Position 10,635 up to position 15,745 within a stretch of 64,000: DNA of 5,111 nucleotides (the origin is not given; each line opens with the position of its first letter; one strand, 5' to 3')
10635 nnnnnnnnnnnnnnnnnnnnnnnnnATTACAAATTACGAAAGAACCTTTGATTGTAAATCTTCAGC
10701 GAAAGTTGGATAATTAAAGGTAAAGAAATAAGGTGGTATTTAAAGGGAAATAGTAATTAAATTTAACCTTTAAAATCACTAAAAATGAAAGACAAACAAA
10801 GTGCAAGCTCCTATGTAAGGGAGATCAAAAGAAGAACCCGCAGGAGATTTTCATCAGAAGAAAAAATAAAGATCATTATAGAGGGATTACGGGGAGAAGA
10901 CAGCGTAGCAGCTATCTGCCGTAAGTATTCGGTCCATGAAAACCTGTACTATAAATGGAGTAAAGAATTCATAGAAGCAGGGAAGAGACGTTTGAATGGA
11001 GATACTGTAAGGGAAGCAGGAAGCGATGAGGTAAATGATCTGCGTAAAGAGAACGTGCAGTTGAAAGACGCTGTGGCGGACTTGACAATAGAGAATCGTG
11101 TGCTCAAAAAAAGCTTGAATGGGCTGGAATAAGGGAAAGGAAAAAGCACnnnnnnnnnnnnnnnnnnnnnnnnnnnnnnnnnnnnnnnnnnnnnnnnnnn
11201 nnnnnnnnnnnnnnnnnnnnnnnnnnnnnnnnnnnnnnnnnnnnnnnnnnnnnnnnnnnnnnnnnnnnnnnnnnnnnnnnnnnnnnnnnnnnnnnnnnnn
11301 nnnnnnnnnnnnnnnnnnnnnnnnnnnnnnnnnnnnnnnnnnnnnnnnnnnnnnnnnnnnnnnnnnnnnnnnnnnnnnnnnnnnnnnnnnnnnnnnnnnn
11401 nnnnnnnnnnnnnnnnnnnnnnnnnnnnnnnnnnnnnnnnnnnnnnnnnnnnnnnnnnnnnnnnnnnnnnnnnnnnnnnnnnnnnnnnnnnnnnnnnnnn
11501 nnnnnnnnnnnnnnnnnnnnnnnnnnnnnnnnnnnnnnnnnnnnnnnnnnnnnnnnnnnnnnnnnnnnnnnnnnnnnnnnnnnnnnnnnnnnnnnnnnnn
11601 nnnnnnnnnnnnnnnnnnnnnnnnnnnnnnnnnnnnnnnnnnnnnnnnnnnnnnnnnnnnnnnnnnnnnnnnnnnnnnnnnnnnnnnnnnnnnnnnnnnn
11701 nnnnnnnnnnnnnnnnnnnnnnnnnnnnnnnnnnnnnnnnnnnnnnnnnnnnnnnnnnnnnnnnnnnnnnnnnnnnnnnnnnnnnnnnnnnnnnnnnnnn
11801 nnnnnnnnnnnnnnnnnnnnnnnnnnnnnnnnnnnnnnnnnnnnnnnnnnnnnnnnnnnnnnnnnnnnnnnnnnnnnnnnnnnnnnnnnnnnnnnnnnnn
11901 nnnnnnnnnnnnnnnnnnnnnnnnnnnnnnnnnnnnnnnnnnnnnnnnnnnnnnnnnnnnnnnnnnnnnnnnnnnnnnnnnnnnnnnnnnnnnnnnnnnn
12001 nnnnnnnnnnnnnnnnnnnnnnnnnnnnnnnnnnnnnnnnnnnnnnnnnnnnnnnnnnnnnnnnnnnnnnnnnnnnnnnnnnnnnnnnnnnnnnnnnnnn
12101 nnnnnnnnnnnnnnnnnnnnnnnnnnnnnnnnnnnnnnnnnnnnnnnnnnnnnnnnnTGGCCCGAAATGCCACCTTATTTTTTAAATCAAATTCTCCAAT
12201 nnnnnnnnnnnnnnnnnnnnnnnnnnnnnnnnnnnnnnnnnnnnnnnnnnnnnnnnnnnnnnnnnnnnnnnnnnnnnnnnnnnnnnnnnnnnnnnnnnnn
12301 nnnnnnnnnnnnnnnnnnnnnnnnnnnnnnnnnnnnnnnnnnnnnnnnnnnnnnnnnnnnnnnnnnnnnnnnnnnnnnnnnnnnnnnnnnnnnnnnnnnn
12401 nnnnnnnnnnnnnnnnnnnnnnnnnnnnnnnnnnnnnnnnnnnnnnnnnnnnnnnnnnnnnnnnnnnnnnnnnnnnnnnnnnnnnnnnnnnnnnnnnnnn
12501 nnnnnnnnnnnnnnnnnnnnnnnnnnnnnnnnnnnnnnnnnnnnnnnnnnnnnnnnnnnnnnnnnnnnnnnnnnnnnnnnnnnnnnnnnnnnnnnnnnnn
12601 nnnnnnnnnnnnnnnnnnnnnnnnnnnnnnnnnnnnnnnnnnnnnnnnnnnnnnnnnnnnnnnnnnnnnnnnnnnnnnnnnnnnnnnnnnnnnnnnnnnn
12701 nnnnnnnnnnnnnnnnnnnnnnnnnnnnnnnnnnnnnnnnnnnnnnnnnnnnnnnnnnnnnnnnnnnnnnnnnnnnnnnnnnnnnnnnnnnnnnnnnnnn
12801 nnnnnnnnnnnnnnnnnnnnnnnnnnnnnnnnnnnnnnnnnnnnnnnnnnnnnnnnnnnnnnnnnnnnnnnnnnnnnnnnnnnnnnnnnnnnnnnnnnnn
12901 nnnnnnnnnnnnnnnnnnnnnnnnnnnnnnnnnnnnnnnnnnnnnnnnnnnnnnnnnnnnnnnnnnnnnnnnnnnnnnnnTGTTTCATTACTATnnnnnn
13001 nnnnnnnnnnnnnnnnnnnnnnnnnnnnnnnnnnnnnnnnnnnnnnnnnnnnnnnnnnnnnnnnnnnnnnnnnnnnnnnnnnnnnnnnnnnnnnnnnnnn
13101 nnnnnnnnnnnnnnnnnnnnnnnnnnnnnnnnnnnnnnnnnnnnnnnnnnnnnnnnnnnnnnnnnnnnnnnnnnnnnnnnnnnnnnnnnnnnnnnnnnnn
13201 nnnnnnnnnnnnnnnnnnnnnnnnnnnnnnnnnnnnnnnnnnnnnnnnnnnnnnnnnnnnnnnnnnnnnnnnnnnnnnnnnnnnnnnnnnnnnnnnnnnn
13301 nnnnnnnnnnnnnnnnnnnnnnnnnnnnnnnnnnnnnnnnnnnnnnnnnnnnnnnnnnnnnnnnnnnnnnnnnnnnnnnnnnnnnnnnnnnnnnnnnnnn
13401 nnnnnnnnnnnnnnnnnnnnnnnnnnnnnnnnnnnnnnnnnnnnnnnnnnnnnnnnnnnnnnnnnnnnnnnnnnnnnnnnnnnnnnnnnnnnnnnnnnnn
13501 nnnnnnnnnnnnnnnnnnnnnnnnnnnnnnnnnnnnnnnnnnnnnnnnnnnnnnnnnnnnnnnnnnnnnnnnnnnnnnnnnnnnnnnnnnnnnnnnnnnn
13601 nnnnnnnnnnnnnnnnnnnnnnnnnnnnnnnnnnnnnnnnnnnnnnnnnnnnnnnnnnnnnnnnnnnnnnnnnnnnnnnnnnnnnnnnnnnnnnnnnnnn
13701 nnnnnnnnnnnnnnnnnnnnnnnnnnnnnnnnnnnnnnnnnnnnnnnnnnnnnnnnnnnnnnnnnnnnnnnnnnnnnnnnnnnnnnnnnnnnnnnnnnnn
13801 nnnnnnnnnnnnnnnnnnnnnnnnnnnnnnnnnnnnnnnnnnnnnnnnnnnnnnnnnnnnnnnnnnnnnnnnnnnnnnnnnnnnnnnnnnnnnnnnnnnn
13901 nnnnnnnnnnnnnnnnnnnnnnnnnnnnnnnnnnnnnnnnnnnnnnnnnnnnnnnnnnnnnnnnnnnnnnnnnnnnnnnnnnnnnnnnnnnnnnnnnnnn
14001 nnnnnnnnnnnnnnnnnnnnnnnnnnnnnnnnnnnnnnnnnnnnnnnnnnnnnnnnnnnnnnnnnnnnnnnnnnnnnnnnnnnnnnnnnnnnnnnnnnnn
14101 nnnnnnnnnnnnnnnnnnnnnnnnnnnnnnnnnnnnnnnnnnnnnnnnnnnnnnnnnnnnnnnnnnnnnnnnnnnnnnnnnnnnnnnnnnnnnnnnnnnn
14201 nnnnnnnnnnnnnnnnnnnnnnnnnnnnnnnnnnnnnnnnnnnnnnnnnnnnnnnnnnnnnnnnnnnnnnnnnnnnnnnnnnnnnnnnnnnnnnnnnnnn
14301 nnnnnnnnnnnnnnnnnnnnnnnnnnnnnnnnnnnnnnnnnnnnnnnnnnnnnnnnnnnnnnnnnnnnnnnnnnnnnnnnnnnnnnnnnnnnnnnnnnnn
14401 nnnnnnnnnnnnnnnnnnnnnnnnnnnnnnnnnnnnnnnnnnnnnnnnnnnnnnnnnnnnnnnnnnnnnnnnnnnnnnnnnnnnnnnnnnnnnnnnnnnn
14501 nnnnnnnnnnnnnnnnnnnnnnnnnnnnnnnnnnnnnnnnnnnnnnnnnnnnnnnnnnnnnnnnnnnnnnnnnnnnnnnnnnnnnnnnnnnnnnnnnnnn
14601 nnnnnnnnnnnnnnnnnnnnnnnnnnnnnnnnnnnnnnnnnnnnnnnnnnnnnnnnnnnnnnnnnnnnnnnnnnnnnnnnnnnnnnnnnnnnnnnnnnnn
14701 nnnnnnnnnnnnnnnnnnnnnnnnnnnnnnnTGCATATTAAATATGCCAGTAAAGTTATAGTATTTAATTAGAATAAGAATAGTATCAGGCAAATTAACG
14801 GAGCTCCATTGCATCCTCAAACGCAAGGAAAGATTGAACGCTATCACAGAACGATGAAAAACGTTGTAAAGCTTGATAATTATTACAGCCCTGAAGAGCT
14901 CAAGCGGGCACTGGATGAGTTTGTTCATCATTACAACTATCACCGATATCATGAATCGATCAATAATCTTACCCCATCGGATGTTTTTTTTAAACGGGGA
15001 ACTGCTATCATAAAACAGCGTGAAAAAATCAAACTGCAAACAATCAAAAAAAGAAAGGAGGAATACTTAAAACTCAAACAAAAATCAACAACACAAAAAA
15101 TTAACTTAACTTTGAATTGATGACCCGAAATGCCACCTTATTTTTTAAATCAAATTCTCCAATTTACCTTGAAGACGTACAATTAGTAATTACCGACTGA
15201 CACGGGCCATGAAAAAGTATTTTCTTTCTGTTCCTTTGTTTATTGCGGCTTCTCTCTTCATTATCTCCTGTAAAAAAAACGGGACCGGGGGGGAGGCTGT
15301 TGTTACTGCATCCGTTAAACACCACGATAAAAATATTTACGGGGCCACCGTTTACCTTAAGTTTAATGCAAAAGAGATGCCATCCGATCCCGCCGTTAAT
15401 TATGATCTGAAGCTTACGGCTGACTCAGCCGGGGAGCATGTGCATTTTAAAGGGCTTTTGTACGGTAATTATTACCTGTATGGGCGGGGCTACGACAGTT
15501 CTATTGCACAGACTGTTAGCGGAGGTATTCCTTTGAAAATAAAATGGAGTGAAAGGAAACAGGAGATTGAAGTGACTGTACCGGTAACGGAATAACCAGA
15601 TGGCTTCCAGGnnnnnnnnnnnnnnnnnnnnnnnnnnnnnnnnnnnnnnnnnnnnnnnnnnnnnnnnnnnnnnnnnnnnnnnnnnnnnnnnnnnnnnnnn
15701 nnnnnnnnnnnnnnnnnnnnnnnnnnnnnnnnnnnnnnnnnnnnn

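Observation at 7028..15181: An ~8 kb A+T-rich island ending in IS3 sequences: likely horizontally acquired DNA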

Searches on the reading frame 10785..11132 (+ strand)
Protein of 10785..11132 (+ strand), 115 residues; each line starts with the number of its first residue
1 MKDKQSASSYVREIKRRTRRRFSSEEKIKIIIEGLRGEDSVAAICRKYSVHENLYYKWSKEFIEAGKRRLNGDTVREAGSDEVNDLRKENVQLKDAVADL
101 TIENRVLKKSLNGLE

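Call 4: search_protein_families(library=pfam, proteins=[window:10785-11132:+], max_evalue=0.01)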
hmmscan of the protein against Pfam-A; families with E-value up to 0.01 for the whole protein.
window:10785-11132:+ (115 aa): 4 families
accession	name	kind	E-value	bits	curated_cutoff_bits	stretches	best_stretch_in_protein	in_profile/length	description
PF01527.26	HTH_Tnp_1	-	8.2e-13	48.8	24.1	1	17-97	2-74/75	Transposase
PF07989.16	Cnn_1N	-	0.0013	19.3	28.5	1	76-114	31-69/74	Centrosomin N-terminal motif 1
PF13518.12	HTH_28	-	0.0021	18.5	25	1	26-70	1-44/52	Helix-turn-helix domain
PF01166.23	TSC22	-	0.0045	17.6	30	0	80-111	13-44/57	TSC-22/dip/bun family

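Call 34: search_protein_families(library=ncbifam, proteins=[window:10785-11132:+], max_evalue=0.01)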
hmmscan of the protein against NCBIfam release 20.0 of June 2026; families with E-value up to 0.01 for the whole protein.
window:10785-11132:+ (115 aa): 5 families
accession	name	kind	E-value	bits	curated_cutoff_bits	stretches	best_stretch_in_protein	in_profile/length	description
NF033516.0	transpos_IS3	equivalog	5.4e-12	45.6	160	1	25-110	1-81/369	IS3 family transposase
NF047595.1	IS66_ISRel24_TnpA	equivalog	9.1e-10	39.1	74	1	19-63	2-46/113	IS66-like element accessory protein TnpA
NF038385.1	IS66_access_TnpA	equivalog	6.3e-06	25.9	150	1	14-63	81-130/190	IS66-like element accessory protein TnpA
NF006928.0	PRK09413.1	subfamily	0.00053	20.5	229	1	17-111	8-101/121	IS2 repressor TnpA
NF033577.2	transpos_IS481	equivalog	0.0025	17.4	224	1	27-83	2-58/284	IS481 family transposase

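Call 78: find_encoding_contigs(protein=window:10785-11132:+, flank=5000, max_places=10)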
Protein window:10785-11132:+ (115 aa): 3 contigs read that carry it; 2 places shown.
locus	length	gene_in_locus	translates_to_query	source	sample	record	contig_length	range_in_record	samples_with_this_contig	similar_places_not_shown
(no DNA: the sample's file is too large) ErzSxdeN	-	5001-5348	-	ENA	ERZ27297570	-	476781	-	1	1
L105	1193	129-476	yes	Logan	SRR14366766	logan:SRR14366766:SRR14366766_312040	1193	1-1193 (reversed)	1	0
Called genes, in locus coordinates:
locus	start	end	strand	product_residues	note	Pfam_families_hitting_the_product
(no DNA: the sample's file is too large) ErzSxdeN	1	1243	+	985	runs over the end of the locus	PF25778:DUF7948, PF06739:SBBP (faint), PF18962:Por_Secre_tail (faint)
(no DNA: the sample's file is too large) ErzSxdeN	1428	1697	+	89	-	-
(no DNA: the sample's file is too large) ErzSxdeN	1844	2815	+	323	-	PF18962:Por_Secre_tail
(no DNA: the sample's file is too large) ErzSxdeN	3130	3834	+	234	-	PF18962:Por_Secre_tail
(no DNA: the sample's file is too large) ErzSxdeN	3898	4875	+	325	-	PF18962:Por_Secre_tail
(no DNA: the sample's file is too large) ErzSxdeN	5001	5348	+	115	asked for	PF01527:HTH_Tnp_1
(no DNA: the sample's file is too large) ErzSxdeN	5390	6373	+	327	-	PF13384:HTH_23 (weak), PF13518:HTH_28 (weak), PF13551:HTH_29 (weak), PF13565:HTH_32, PF00665:rve, PF13683:rve_3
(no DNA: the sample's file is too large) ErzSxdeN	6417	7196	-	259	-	PF05147:LANC_like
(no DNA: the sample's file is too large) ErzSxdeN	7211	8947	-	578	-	PF17816:PDZ_4 (faint), PF03572:Peptidase_S41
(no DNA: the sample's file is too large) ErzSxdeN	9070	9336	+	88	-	PF13683:rve_3 (weak)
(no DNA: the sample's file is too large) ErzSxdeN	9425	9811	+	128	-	-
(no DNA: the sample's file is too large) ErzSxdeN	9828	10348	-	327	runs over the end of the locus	PF02265:S1-P1_nuclease (weak), PF00882:Zn_dep_PLPC (weak)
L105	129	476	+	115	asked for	PF01527:HTH_Tnp_1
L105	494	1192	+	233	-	?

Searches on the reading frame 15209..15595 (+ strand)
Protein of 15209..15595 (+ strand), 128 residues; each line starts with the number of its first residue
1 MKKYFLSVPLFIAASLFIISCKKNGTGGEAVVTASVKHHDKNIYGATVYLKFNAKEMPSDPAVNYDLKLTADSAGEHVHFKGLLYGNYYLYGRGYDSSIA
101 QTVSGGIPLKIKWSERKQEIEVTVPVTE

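Call 4: search_protein_families(library=pfam, proteins=[window:15209-15595:+], max_evalue=0.01)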
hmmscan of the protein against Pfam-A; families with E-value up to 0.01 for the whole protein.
window:15209-15595:+ (128 aa): 0 families

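Call 12: find_encoding_contigs(protein=window:15209-15595:+, flank=10000, max_places=10)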
Protein window:15209-15595:+ (128 aa): 3 contigs read that carry it; 2 places shown.
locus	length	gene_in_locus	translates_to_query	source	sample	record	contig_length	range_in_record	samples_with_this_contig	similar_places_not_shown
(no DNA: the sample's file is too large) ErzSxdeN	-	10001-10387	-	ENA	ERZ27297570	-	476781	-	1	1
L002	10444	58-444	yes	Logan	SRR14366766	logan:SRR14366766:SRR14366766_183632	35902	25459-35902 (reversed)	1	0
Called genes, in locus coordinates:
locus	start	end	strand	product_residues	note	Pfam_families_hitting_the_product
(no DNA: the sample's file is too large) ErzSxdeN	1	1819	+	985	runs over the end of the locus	PF25778:DUF7948, PF06739:SBBP (faint), PF18962:Por_Secre_tail (faint)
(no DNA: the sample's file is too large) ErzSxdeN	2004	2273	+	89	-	-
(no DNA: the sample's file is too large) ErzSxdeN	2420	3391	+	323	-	PF18962:Por_Secre_tail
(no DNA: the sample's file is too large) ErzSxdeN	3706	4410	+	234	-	PF18962:Por_Secre_tail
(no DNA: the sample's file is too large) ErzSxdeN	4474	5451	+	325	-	PF18962:Por_Secre_tail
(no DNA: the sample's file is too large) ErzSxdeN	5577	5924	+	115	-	PF01527:HTH_Tnp_1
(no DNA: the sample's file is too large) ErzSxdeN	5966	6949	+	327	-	PF13384:HTH_23 (weak), PF13518:HTH_28 (weak), PF13551:HTH_29 (weak), PF13565:HTH_32, PF00665:rve, PF13683:rve_3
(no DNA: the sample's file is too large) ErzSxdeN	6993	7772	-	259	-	PF05147:LANC_like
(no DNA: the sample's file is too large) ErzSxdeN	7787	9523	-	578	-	PF17816:PDZ_4 (faint), PF03572:Peptidase_S41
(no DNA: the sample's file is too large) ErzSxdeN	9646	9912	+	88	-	PF13683:rve_3 (weak)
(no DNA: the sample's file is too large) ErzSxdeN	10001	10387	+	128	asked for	-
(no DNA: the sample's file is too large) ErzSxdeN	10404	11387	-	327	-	PF02265:S1-P1_nuclease (weak), PF00882:Zn_dep_PLPC (weak)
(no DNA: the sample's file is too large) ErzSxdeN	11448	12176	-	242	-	PF04029:2-ph_phosp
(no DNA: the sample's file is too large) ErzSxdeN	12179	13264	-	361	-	PF01571:GCV_T, PF08669:GCV_T_C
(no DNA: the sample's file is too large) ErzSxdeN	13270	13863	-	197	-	PF25084:LbH_EIF2B, PF00132:Hexapep, PF25087:GMPPB_C (weak), PF14602:Hexapep_2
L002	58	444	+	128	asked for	-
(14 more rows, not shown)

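Call 34: search_protein_families(library=ncbifam, proteins=[window:15209-15595:+], max_evalue=0.01)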
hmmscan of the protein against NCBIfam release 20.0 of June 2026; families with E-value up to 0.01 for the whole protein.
window:15209-15595:+ (128 aa): 0 families

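Call 46: search_protein_families(library=padloc, proteins=[window:15209-15595:+], max_evalue=0.01)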
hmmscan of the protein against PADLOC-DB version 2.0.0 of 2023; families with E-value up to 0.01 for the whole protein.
window:15209-15595:+ (128 aa): 0 families

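Call 47: search_protein_families(library=phrogs, proteins=[window:15209-15595:+], max_evalue=0.01)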
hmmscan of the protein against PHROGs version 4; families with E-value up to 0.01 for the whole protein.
window:15209-15595:+ (128 aa): 0 families
